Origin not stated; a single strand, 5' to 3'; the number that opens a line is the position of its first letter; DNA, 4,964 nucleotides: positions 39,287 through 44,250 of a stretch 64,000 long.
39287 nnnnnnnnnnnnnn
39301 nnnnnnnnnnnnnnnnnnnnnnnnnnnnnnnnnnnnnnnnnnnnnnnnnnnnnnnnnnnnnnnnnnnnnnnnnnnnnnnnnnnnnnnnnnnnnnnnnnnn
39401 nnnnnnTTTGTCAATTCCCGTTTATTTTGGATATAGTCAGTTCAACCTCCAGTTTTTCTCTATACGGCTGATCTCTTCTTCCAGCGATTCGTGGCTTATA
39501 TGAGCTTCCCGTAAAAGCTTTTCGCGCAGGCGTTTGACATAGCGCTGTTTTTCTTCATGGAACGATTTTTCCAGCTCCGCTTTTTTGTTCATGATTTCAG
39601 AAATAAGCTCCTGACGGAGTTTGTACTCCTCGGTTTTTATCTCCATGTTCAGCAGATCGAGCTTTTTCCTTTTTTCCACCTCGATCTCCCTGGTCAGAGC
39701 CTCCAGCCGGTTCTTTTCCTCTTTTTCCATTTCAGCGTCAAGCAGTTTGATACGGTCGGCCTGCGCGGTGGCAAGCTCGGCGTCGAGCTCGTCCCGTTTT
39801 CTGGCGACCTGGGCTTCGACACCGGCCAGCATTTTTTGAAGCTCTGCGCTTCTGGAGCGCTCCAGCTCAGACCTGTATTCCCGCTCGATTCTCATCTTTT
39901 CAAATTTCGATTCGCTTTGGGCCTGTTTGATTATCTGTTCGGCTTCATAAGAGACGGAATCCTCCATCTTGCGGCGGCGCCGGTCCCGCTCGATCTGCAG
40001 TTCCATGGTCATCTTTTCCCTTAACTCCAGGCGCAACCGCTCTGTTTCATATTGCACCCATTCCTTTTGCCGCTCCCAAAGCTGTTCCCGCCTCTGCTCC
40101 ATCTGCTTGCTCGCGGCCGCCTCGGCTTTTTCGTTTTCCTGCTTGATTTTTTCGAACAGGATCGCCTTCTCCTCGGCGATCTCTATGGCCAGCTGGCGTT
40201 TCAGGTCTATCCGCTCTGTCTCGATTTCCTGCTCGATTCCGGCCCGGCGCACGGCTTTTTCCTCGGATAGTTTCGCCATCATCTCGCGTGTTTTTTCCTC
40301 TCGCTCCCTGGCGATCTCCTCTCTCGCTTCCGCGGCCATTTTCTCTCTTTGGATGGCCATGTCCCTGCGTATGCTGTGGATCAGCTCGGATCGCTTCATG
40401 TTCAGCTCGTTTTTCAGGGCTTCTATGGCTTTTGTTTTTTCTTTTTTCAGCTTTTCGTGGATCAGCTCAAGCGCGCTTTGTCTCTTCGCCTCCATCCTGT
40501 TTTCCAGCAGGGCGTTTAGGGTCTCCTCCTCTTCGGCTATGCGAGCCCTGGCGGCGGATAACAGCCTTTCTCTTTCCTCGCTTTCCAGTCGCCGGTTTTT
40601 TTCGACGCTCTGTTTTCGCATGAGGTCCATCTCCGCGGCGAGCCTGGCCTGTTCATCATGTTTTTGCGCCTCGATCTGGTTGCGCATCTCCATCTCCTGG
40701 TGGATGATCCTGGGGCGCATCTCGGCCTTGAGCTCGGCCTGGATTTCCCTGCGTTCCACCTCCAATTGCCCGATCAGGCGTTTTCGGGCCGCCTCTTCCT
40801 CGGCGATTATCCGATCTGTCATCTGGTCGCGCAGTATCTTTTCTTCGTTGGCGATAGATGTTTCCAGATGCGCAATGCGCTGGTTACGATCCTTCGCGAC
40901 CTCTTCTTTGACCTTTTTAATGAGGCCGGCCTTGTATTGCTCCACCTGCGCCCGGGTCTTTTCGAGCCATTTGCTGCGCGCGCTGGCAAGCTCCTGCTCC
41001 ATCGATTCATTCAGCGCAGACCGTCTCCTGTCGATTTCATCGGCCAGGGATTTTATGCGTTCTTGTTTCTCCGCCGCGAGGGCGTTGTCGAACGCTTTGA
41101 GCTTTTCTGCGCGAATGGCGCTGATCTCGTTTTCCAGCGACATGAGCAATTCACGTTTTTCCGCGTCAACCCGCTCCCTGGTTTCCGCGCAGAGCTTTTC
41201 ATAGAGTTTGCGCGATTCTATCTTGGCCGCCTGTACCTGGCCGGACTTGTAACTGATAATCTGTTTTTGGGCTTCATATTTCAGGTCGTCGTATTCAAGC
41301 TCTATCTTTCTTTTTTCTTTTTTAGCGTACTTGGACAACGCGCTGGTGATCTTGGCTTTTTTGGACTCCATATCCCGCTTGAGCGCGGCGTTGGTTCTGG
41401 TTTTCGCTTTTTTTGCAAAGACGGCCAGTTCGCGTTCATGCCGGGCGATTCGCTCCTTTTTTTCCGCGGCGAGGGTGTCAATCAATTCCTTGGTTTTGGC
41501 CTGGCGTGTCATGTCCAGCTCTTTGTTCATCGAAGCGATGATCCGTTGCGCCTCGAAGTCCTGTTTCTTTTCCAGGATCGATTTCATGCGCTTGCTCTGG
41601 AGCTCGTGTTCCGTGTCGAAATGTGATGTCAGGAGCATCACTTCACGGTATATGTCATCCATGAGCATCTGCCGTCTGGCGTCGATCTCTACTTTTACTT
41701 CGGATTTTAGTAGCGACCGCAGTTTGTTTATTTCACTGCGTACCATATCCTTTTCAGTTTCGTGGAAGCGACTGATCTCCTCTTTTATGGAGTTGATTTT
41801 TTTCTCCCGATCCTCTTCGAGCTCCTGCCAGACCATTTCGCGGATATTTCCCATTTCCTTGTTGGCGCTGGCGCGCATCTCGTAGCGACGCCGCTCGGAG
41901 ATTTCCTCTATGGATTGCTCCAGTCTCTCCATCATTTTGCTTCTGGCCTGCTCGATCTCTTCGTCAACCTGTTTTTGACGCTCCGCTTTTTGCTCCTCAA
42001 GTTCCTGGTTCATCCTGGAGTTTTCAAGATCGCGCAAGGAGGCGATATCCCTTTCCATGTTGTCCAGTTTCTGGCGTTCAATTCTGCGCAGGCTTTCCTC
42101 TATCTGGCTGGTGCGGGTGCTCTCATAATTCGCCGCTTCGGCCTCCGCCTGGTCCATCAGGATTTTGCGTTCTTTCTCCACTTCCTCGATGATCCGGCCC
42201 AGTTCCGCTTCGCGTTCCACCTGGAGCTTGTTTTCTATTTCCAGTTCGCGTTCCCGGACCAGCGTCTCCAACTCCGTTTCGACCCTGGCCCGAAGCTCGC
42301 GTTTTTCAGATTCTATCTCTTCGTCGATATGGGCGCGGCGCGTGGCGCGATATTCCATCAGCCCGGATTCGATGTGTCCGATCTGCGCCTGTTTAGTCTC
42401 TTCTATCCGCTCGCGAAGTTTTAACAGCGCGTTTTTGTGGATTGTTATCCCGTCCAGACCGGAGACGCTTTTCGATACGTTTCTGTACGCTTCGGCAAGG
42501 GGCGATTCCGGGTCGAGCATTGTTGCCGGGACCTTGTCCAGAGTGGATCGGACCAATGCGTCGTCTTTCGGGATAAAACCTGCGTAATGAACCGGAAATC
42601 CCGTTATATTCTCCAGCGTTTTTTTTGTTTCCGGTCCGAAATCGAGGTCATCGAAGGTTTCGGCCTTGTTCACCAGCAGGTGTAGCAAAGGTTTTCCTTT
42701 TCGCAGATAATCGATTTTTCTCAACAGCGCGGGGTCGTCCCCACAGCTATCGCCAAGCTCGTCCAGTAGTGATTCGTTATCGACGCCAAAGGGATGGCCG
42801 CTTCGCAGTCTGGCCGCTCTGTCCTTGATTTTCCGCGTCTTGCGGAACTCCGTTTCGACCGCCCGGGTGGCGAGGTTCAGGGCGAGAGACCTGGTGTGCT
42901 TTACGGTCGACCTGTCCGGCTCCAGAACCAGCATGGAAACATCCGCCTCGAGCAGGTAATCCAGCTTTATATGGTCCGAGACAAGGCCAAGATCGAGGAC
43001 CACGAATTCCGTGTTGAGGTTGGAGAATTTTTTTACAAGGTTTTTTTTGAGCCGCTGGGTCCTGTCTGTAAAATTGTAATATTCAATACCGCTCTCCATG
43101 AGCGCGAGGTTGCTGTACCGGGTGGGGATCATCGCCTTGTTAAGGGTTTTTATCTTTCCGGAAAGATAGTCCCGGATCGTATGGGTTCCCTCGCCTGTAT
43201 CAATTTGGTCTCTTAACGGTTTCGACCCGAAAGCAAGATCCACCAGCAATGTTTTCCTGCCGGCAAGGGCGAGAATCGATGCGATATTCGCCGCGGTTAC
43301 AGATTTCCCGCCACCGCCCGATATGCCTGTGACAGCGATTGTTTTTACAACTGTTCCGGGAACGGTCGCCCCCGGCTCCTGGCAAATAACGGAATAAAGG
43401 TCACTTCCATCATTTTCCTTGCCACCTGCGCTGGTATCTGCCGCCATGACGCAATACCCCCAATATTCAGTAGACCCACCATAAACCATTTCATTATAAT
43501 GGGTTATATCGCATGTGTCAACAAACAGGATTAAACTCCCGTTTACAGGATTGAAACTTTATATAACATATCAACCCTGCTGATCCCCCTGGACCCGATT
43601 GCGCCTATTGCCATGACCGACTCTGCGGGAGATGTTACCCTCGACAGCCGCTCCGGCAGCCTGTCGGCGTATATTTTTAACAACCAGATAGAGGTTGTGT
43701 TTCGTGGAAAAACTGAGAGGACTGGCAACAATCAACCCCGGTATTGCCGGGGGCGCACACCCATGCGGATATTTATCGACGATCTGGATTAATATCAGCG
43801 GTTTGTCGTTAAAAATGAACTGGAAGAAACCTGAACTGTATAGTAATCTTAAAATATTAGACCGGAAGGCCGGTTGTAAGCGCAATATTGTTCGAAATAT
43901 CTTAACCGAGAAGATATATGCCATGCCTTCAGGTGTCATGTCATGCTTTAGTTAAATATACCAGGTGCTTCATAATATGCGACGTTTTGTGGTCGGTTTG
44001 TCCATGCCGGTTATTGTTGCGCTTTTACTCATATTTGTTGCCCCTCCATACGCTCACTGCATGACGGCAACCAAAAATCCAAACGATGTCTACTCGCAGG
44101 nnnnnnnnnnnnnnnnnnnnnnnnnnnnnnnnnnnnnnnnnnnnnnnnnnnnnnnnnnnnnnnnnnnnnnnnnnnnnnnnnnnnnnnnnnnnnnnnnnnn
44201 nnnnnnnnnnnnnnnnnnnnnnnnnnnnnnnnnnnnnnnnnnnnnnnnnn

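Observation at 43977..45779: Unrecognised secreted repeat protein: 16 repeats of ~38 aa with a P-x-[DE]-V-[YF] motif and a two-level (super-repeat) architecture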

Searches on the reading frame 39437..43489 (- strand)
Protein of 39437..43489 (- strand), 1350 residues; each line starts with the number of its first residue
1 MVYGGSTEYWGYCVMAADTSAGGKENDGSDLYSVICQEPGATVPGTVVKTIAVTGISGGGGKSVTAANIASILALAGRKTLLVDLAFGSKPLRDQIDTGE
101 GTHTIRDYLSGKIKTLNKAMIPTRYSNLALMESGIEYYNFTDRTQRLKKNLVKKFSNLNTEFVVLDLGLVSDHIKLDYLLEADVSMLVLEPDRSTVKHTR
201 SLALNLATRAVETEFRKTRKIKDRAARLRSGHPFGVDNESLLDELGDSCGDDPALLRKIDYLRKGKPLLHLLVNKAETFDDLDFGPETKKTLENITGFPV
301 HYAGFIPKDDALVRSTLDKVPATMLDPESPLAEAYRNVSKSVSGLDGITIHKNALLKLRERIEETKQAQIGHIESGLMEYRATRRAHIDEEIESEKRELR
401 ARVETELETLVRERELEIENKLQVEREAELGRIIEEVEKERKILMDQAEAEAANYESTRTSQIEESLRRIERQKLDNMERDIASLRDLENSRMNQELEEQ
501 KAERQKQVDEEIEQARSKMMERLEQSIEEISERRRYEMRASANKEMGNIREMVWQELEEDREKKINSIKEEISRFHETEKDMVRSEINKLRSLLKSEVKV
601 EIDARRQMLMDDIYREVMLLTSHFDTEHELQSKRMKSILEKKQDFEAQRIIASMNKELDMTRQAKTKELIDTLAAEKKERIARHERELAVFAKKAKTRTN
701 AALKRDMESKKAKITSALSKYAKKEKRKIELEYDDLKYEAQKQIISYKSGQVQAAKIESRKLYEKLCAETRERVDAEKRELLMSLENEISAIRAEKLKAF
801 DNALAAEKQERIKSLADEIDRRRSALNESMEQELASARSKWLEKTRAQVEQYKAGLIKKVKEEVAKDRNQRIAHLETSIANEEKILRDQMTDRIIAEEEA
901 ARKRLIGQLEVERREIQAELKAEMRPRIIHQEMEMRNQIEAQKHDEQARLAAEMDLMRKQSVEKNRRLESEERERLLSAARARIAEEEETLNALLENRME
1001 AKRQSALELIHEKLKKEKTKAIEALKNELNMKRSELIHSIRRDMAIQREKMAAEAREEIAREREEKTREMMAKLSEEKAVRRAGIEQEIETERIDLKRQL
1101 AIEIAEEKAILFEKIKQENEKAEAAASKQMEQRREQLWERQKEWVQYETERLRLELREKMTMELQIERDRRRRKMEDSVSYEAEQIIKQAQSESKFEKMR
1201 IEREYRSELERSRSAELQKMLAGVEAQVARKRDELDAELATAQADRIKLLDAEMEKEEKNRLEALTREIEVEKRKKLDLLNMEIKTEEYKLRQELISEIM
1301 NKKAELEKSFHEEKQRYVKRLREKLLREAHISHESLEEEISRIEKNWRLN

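Call 3: search_protein_families(library=pfam, proteins=[window:39437-43489:-], max_evalue=1)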
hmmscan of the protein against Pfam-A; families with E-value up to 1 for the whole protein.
window:39437-43489:- (1350 aa): 5 families
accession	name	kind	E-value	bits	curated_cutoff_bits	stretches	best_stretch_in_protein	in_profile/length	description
PF13614.12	AAA_31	-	3.8e-08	33.9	27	1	49-190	2-148/177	AAA domain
PF01656.29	CbiA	-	1.4e-07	31.9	25.4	1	51-241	1-54/125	CobQ/CobB/MinD/ParA nucleotide binding domain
PF00142.24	Fer4_NifH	-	0.00081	19.4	25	1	50-83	2-34/271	4Fe-4S iron sulfur cluster binding proteins, NifH/frxC family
PF10609.15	ParA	-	0.0043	16.9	27.1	1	47-87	2-42/246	NUBPL iron-transfer P-loop NTPase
PF06564.18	CBP_BcsQ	-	0.051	13.5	21.3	1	49-86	2-39/234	Cellulose biosynthesis protein BcsQ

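Call 4: search_protein_families(library=ncbifam, proteins=[window:39437-43489:-], max_evalue=1)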
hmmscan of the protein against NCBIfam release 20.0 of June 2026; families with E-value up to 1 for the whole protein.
window:39437-43489:- (1350 aa): 13 families
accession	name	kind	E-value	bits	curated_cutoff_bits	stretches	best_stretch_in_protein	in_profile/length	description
TIGR01969.1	minD_arch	subfamily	6.1e-11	42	201.75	2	50-199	2-148/251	cell division ATPase MinD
TIGR01007.1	eps_fam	subfamily_domain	1e-09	38.2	108.05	1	47-176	16-144/204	polysaccharide biosynthesis tyrosine autokinase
TIGR01968.1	minD_bact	equivalog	8.5e-09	35.1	212.9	1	49-199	2-151/261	septum site-determining protein MinD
TIGR03371.1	cellulose_yhjQ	equivalog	2.2e-07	30.6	157.85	1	48-86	1-39/246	cellulose biosynthesis protein BcsQ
NF008079.0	PRK10818.1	equivalog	1e-06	28.3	508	1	49-214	3-168/270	septum site-determining protein MinD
TIGR03018.1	pepcterm_TyrKin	hypoth_equivalog_domain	1.5e-06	27.7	230.65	1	49-141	36-128/207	XrtA-associated tyrosine autokinase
NF010443.0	PRK13869.1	subfamily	0.0012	17.7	446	1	48-86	121-159/405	plasmid-partitioning protein RepA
TIGR03029.1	EpsG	equivalog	0.0052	16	313.8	1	49-134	104-187/274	chain length determinant protein tyrosine kinase EpsG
NF009701.0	PRK13230.1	subfamily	0.011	14.7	350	1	49-109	2-60/291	nitrogenase reductase-like protein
TIGR03815.1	CpaE_hom_Actino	equivalog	0.019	14.1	154.45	1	49-85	112-148/340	septum site-determining protein Ssd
NF047398.1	AAA_KGGVGR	domain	0.026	14.9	90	1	49-87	3-41/190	KGGVGR-motif variant AAA ATPase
TIGR02016.1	BchX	equivalog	0.4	9.9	331.2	1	49-83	1-34/296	chlorophyllide a reductase iron protein subunit X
NF033200.1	F430_CfbC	exception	0.81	9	402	1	49-134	1-84/260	Ni-sirohydrochlorin a,c-diamide reductive cyclase ATP-dependent reductase subunit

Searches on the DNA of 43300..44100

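Call 84: search_rna_families(source=window, start=43300, end=44100, threshold=evalue, max_evalue=1)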
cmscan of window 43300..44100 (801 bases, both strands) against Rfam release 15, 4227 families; matches with E-value up to 1: 1.
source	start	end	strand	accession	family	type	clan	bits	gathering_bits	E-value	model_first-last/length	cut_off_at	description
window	43381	43418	-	RF03790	MIR8008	Gene; miRNA;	-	19.8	66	0.33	8-46/55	no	MIR8008 microRNA precursor family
